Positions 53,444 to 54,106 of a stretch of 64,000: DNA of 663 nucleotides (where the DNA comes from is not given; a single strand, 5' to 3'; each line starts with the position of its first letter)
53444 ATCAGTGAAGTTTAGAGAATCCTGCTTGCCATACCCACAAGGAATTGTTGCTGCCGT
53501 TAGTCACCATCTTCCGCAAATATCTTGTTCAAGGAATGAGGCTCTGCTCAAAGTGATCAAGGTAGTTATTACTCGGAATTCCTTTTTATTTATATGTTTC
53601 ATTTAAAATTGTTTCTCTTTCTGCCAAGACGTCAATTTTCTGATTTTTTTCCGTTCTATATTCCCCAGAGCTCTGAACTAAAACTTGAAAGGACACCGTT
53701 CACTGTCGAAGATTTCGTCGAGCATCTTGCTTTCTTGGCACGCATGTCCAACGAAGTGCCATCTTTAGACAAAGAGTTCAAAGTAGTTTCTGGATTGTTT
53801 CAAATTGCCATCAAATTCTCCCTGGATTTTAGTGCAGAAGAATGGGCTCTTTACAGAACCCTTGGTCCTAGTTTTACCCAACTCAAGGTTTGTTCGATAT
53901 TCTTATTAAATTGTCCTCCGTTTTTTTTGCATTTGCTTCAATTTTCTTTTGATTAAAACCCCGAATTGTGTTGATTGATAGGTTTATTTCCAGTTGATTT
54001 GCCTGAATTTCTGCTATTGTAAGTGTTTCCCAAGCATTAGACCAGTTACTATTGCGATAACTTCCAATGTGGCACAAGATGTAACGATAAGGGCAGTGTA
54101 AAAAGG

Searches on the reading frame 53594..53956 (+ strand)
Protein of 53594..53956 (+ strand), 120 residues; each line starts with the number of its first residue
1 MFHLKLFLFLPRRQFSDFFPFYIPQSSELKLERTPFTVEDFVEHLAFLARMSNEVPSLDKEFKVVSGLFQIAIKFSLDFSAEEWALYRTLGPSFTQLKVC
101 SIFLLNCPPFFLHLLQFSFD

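Call 37: search_protein_families(library=pfam, proteins=[window:53594-53956:+], max_evalue=0.01)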
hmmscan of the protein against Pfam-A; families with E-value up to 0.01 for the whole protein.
window:53594-53956:+ (120 aa): 1 family
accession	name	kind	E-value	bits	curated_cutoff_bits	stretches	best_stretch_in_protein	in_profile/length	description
PF25007.1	DYH2-5-8_CC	-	0.00037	20.6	27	1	27-91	25-89/120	Dynein axonemal heavy chain 2/5/8 coiled-coil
